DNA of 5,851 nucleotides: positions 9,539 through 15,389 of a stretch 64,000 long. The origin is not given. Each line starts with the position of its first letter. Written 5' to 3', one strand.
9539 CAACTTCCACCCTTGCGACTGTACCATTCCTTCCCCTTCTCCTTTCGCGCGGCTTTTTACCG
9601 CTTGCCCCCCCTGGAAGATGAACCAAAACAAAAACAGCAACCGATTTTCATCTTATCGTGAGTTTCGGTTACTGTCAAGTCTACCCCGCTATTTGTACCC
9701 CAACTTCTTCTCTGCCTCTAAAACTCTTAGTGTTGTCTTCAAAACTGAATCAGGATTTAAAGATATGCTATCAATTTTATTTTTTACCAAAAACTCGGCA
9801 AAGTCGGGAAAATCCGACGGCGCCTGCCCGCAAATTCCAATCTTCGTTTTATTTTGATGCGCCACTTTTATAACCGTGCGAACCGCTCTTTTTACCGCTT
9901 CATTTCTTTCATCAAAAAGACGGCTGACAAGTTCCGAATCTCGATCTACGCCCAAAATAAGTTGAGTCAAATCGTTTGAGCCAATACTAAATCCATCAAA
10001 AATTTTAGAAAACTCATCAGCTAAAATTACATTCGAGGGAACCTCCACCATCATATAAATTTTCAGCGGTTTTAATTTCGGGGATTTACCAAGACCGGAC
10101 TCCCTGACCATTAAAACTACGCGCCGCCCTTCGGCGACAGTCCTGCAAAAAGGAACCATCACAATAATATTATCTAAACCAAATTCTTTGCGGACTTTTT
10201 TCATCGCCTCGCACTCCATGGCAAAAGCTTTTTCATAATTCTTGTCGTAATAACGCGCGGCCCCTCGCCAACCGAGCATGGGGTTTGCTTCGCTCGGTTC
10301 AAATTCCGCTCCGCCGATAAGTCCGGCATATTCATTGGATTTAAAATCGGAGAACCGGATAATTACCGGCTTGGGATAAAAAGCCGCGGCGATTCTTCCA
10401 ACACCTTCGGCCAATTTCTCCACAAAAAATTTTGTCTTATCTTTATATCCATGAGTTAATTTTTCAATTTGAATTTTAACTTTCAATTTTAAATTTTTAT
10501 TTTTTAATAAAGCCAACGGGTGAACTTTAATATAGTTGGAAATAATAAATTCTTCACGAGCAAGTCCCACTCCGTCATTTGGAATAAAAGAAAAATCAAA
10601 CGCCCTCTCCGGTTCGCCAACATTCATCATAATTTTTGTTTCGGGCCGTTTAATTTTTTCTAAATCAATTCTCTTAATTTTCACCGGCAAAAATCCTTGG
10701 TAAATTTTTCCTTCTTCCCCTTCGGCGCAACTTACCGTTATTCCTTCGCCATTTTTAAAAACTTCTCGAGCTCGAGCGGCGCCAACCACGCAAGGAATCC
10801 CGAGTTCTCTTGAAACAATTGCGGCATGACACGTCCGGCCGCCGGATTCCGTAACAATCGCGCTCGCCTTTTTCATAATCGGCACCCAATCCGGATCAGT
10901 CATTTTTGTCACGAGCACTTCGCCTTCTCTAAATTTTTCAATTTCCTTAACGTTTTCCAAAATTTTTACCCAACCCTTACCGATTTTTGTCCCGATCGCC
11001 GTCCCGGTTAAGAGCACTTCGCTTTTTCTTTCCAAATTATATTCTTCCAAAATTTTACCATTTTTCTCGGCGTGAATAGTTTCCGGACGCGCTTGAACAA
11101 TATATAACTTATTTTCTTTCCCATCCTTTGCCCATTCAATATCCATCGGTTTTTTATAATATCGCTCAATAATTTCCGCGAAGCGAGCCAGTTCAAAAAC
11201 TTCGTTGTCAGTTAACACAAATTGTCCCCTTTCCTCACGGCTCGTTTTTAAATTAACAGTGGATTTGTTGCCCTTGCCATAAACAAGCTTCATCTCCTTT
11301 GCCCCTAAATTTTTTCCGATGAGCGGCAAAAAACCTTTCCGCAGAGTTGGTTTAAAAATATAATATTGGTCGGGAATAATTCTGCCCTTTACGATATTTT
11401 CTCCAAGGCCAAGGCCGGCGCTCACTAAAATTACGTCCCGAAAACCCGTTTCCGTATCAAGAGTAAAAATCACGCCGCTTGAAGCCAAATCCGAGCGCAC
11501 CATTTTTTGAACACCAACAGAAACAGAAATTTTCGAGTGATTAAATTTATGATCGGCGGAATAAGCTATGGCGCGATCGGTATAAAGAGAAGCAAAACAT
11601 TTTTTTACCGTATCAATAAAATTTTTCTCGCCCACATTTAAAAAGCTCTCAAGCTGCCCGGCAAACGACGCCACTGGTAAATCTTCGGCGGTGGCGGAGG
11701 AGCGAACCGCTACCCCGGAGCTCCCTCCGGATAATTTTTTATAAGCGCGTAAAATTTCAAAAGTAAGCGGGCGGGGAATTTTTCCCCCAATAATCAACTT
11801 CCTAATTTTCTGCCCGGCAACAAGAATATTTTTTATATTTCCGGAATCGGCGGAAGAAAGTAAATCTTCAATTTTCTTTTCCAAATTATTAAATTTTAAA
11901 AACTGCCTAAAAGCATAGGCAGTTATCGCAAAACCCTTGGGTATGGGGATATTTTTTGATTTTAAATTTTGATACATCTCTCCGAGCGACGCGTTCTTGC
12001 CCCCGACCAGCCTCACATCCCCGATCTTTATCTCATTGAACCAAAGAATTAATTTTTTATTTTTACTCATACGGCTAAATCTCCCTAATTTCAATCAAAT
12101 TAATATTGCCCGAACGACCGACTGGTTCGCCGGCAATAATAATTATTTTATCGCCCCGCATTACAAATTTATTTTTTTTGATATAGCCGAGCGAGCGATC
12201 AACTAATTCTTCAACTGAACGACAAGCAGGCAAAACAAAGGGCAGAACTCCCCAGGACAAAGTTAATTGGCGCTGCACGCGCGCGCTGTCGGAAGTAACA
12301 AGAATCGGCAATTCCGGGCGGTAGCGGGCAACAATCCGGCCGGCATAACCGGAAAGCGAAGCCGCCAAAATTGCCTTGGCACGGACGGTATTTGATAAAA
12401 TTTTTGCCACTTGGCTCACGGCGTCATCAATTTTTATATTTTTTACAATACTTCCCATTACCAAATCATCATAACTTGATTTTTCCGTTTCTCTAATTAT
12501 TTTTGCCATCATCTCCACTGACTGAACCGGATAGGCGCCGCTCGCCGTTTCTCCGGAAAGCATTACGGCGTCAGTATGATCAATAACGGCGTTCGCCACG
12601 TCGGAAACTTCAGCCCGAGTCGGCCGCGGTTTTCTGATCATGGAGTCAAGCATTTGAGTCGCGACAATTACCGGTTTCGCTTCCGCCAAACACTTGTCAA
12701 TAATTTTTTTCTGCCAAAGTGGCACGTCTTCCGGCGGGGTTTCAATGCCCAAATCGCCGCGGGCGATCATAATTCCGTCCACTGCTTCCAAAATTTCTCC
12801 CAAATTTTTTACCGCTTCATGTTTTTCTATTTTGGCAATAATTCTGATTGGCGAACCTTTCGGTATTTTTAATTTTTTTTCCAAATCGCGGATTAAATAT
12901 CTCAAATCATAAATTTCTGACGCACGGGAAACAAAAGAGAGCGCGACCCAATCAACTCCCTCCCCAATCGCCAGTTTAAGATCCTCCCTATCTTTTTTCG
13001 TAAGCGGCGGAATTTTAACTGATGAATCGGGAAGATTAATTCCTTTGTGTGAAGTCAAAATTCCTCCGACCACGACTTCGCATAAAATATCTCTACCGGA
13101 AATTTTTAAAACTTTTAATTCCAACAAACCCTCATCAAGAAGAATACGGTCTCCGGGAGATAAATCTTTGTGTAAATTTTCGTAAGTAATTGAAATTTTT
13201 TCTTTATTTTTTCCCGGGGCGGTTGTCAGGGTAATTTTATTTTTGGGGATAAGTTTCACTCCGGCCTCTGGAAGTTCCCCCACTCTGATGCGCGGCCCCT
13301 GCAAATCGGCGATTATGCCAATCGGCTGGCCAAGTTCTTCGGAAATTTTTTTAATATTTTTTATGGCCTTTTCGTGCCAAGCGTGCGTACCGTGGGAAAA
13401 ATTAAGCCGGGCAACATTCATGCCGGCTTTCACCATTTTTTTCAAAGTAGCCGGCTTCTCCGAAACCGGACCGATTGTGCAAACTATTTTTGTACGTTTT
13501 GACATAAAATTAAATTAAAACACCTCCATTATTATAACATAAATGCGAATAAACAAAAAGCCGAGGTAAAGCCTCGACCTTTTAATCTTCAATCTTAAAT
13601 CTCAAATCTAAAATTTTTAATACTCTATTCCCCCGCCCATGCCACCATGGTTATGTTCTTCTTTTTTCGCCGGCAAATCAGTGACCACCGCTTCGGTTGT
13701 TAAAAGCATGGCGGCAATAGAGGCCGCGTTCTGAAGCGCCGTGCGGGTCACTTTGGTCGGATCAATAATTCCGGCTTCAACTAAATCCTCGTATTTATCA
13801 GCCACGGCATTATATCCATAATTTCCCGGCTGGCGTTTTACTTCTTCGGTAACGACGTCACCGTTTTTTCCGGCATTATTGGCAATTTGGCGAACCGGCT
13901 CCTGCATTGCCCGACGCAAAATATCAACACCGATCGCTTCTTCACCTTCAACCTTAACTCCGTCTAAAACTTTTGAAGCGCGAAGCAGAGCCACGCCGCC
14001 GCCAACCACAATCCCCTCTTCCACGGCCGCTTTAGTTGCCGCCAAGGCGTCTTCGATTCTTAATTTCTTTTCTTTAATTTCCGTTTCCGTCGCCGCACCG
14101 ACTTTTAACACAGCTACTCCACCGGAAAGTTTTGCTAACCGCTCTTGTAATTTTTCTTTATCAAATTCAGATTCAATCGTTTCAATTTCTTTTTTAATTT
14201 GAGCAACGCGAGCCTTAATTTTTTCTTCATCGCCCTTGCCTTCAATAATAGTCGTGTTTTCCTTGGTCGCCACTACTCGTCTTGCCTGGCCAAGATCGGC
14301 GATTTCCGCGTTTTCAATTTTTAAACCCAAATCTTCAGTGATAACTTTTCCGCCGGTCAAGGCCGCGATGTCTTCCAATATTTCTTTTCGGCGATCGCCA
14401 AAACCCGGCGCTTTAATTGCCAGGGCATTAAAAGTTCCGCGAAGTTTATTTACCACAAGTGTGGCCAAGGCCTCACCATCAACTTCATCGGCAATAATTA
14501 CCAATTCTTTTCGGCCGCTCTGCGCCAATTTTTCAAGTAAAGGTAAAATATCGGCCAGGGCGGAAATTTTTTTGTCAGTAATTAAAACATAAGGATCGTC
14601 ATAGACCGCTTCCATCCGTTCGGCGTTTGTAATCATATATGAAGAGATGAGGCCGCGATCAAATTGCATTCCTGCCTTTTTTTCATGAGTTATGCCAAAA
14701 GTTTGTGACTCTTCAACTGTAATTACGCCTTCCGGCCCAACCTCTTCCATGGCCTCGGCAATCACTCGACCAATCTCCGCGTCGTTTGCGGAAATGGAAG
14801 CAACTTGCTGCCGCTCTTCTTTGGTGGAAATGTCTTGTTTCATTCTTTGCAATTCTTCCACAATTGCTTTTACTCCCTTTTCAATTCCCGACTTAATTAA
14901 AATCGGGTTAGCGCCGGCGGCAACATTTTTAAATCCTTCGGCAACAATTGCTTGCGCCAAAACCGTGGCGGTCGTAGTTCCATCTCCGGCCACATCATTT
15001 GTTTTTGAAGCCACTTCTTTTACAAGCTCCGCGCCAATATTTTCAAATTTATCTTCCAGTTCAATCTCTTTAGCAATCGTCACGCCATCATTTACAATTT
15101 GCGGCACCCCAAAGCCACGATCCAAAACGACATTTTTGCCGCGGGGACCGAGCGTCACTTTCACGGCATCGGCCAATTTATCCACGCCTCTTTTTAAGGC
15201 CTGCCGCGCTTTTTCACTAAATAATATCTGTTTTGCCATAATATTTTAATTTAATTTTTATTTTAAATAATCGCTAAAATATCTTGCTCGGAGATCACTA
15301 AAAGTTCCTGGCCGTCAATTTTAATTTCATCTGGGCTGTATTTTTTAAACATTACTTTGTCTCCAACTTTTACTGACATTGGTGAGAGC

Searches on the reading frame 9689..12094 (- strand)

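Call 70: search_protein_families(library=pfam, proteins=[window:9689-12094:-], max_evalue=0.00001)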
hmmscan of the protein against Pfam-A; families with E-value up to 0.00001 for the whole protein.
window:9689-12094:- (801 aa): 3 families
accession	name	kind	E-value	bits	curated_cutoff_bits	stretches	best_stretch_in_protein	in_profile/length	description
PF01326.24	PPDK_N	-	1.7e-107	359.9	27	1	28-351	2-322/328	Pyruvate phosphate dikinase, AMP/ATP-binding domain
PF02896.24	PEP-utilizers_C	-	5.7e-61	206.7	22.8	1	485-793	19-290/293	PEP-utilising enzyme, PEP-binding domain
PF00391.29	PEP-utilizers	-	1.9e-27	95.1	23.1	1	388-459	1-72/72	PEP-utilising enzyme, mobile domain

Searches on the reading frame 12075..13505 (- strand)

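Call 70: search_protein_families(library=pfam, proteins=[window:12075-13505:-], max_evalue=0.00001)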
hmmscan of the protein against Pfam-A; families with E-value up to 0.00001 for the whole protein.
window:12075-13505:- (476 aa): 2 families
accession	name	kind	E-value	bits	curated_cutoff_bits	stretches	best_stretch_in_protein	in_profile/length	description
PF00224.27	PK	-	5.3e-117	391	30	1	3-330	2-328/328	Pyruvate kinase, barrel domain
PF02887.21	PK_C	-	4e-28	98.2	28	1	361-473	1-113/114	Pyruvate kinase, alpha/beta domain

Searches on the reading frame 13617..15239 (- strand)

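Call 70: search_protein_families(library=pfam, proteins=[window:13617-15239:-], max_evalue=0.00001)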
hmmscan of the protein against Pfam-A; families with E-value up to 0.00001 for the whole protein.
window:13617-15239:- (540 aa): 1 family
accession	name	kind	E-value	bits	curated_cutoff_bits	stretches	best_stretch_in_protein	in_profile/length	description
PF00118.29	Cpn60_TCP1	-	2.2e-69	234.9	34.3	1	22-521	1-488/490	TCP-1/cpn60 chaperonin family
